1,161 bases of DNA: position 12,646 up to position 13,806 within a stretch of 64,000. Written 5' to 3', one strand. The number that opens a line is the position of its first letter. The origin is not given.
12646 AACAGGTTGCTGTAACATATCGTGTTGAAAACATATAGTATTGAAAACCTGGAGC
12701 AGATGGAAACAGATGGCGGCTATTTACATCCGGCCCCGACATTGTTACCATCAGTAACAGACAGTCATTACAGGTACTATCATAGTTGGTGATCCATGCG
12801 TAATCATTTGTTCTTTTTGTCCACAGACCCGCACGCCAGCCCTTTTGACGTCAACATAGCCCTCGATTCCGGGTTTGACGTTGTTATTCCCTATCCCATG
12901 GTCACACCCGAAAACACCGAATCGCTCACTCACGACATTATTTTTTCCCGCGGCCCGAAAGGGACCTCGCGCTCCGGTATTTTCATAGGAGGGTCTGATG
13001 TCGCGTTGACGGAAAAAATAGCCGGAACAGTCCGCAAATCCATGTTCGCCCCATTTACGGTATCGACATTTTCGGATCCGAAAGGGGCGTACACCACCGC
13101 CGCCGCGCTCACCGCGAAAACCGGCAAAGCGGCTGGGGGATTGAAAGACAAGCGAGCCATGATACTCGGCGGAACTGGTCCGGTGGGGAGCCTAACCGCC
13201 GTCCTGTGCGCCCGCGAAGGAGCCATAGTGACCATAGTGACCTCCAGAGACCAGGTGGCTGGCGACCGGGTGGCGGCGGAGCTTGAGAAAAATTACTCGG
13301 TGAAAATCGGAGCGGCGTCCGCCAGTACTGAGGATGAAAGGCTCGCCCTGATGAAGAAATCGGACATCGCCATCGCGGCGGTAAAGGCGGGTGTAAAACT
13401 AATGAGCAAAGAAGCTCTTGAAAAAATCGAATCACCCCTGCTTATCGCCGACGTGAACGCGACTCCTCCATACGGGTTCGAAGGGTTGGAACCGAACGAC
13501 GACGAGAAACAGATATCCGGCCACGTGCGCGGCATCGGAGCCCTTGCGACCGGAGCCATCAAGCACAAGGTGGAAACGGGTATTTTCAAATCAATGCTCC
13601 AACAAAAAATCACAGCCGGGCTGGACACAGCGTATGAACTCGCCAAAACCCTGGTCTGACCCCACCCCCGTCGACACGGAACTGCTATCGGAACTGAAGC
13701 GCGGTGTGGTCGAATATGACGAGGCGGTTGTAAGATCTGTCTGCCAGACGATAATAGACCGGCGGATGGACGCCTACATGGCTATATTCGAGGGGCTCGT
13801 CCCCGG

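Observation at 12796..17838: MtdA-like dehydrogenase, standalone corrinoid protein, PAS kinase, sigma-54 regulator and pteridine-reductase-like SDR in one co-directional block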

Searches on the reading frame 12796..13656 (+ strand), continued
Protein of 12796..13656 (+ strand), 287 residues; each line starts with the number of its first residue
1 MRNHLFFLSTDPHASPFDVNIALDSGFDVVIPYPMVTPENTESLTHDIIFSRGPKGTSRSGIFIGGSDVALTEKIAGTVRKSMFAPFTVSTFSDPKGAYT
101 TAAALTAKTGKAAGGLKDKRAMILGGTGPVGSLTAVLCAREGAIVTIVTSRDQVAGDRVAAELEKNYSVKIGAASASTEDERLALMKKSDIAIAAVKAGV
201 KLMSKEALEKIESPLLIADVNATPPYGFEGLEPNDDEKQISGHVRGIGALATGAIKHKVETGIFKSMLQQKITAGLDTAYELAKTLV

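Call 16: find_related_loci(query=A1, collection=genome_contigs, flank=10000)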
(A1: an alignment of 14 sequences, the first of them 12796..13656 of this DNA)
Query A1 (287 aa) in genome_contigs; peptide patterns used: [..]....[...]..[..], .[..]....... (x = any residue, [..] = any of these).
54 stretches matched a pattern; 42 encode a relative of the query (tblastn E <= 1e-3); 42 distinct loci.
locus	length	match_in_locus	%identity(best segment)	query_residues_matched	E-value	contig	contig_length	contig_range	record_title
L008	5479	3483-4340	63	1-286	3e-116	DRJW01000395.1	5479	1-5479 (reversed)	MAG TPA_asm: Nitrospirae bacterium isolate HyVt-426 HyVt-426_k95_74633, whole genome shotgun sequence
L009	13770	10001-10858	63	1-286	4e-116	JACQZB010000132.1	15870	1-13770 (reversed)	MAG: Nitrospinota bacterium isolate NC_groundwater_1556_Pr4_S-0.65um_63_8 SR1-18-Sp65_coassembly_scaffold_348829, whole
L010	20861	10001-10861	57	1-287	1e-107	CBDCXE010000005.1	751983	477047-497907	MAG: Nitrospinota bacterium isolate 1a5c112f-530b-4853-b9c3-525a2f2da88a genome assembly, contig: contig_5, whole genome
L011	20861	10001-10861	62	1-286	2e-106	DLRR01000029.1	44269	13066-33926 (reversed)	MAG TPA_asm: Nitrospinaceae bacterium UBA7883 UBA7883_contig_10340, whole genome shotgun sequence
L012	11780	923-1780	58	1-286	3e-106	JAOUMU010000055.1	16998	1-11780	MAG: Nitrospinota bacterium isolate 8_1_July_SF_Bin48 8_1_July_SF_Bin48_scaffold_794_c1, whole genome shotgun sequence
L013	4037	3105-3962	58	1-286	5e-106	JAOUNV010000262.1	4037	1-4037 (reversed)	MAG: Nitrospinota bacterium isolate 8_1_May_SF_Bin17 8_1_May_SF_Bin17_scaffold_63204_c1, whole genome shotgun sequence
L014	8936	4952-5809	57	1-286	2e-101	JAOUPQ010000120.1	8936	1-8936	MAG: Nitrospinota bacterium isolate 8_1_Oct_SF_Bin59 8_1_Oct_SF_Bin59_scaffold_7067_c1, whole genome shotgun sequence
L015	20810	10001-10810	52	2-271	4e-82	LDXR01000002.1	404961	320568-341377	MAG: candidate division NC10 bacterium CSP1-5 XU15_C0002, whole genome shotgun sequence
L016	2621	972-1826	46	2-284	2e-76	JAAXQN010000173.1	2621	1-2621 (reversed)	MAG: Candidatus Methylomirabilis sp. isolate MAG-BB-18 scaffold_16414, whole genome shotgun sequence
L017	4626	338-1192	47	2-284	3e-75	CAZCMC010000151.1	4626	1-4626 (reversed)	MAG TPA_asm: uncultured bacterium isolate SRP119689_co1_36 genome assembly, contig: NODE_31756_length_4626_cov_79.583023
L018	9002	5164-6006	44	5-284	8e-72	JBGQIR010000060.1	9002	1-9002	MAG: Candidatus Methylomirabilis sp. isolate OBJ2_061818_070_43 k141_1791232_length_9002_cov_10.3456, whole genome shotg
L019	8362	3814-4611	46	2-267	2e-71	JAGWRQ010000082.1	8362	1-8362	MAG: Candidatus Methylomirabilota bacterium isolate REEB33 contig-150_11092, whole genome shotgun sequence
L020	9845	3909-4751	44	5-284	2e-71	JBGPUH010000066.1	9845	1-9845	MAG: Candidatus Methylomirabilis sp. isolate OBJ1_062018_110_48 k141_166638_length_9845_cov_29.1810, whole genome shotgu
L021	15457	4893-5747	43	2-284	1e-70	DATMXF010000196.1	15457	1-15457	MAG TPA_asm: Patescibacteria group bacterium isolate SMAG_U13113 k141_129866, whole genome shotgun sequence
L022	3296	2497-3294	43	1-267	6e-71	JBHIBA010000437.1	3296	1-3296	MAG: Nitrospinota bacterium isolate K_2_bin.39 NODE_21316_length_3296_cov_6.033940, whole genome shotgun sequence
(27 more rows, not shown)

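Call 18: search_solved_structures(query=window:12796-13656:+, max_evalue=0.01, show_alignments=1)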
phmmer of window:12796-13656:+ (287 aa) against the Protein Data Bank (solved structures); distinct sequences matched with E-value up to 0.01: 6.
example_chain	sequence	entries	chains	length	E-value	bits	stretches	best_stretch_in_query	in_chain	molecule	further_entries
6tge_A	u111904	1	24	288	1.1e-42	149.8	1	4-284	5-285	Bifunctional NADP-dependent methylenetetrahydromethanopterin dehydrogenase/methylenetetrah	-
1lu9_A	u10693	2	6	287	1.1e-42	149.8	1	4-284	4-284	Methylene Tetrahydromethanopterin Dehydrogenase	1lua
6tlk_A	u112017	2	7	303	1.2e-42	149.6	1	4-284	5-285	Bifunctional protein MdtA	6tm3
4osp_A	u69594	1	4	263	0.00016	24.7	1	113-166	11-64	Oxygenase-reductase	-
5k9z_A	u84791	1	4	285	0.0025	20.8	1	115-191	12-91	Putative short-chain dehydrogenase/reductase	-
6ypz_AAA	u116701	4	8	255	0.0032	20.4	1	116-166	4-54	Monooxygenase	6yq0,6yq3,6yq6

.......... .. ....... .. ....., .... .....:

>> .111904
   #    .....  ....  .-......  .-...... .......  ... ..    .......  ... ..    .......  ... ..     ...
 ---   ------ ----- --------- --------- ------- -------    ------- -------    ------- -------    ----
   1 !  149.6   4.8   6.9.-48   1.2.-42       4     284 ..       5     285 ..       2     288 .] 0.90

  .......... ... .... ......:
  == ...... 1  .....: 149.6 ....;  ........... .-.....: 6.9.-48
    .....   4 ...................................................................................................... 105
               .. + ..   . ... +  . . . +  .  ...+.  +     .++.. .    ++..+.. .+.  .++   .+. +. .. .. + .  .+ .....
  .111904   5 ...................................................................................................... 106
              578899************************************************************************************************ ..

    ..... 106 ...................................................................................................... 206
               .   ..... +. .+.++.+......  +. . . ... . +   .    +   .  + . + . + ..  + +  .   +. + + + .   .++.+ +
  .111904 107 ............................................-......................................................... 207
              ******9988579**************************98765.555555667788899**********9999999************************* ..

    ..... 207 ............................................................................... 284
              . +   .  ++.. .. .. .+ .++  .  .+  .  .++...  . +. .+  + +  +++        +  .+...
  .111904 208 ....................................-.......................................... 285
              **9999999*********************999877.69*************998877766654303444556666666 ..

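Call 47: find_encoding_contigs(protein=P0002, flank=10000, max_places=1)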
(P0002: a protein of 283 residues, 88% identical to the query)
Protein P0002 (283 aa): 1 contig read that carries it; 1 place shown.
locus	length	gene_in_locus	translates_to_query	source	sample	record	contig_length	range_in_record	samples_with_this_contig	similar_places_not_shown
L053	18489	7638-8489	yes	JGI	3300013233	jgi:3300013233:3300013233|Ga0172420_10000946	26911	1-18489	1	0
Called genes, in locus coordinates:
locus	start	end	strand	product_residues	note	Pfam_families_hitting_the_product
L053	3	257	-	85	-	?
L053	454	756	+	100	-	PF13441:Gly-zipper_YMGG, PF05433:Rick_17kDa_Anti (weak), PF13436:Gly-zipper_OmpA (weak), PF13488:Gly-zipper_Omp (weak)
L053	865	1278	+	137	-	-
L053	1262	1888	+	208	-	-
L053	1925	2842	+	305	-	PF13490:zf-HC2 (faint)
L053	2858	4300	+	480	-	PF01435:Peptidase_M48 (faint), PF00515:TPR_1 (faint), PF13431:TPR_17 (faint), PF13414:TPR_11 (weak)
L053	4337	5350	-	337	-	PF03706:LPG_synthase_TM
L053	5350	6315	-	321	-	PF06574:FAD_syn, PF01687:Flavokinase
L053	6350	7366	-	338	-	PF00365:PFK, PF01513:NAD_kinase (weak)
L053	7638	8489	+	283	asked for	PF09176:Mpt_N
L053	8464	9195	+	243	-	PF02607:B12-binding_2, PF02310:B12-binding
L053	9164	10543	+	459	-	PF08448:PAS_4 (faint), PF00989:PAS (weak), PF00512:HisKA, PF02518:HATPase_c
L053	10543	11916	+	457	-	PF00072:Response_reg, PF00158:Sigma54_activat, PF14532:Sigma54_activ_2, PF00004:AAA (weak), PF07728:AAA_5, PF25601:AAA_lid_14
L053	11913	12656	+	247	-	PF00106:adh_short, PF08659:KR (weak), PF23441:SDR (weak), PF13561:adh_short_C2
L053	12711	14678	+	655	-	PF00912:Transgly, PF00905:Transpeptidase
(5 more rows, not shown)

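Call 73: search_protein_families(library=pfam, proteins=[P0079, P0089, P0077, P0115], max_evalue=0.001)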
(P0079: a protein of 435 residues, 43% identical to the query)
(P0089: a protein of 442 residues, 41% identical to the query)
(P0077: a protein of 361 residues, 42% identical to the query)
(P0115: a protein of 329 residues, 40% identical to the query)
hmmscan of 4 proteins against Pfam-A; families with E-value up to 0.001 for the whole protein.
P0079 (435 aa): 1 family
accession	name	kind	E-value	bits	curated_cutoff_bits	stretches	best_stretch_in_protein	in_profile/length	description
PF09176.16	Mpt_N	-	3.2e-37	126.9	27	1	147-227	1-81/81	Methylene-tetrahydromethanopterin dehydrogenase, N-terminal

P0089 (442 aa): 2 families
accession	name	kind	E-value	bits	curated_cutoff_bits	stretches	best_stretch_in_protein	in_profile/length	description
PF09176.16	Mpt_N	-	5.3e-31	107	27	1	152-231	1-80/81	Methylene-tetrahydromethanopterin dehydrogenase, N-terminal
PF01262.27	AlaDh_PNT_C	-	1.9e-07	31.1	23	1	238-365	5-129/214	Alanine dehydrogenase/PNT, C-terminal domain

P0077 (361 aa): 3 families
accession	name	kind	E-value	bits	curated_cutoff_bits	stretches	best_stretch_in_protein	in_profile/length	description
PF09176.16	Mpt_N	-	1.8e-30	105.4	27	1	70-149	1-80/81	Methylene-tetrahydromethanopterin dehydrogenase, N-terminal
PF01262.27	AlaDh_PNT_C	-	1.6e-05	24.9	23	1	156-283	5-129/214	Alanine dehydrogenase/PNT, C-terminal domain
PF05368.20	NmrA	-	0.00033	20.8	27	1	177-259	2-78/298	NmrA-like family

P0115 (329 aa): 1 family
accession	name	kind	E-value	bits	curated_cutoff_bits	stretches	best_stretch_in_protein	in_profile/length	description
PF09176.16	Mpt_N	-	3.9e-26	91.4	27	1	18-97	1-80/81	Methylene-tetrahydromethanopterin dehydrogenase, N-terminal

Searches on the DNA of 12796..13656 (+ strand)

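Call 76: search_rna_families(sources=[L001, L005, L006, L008, L009, L012, L053], threshold=gathering)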
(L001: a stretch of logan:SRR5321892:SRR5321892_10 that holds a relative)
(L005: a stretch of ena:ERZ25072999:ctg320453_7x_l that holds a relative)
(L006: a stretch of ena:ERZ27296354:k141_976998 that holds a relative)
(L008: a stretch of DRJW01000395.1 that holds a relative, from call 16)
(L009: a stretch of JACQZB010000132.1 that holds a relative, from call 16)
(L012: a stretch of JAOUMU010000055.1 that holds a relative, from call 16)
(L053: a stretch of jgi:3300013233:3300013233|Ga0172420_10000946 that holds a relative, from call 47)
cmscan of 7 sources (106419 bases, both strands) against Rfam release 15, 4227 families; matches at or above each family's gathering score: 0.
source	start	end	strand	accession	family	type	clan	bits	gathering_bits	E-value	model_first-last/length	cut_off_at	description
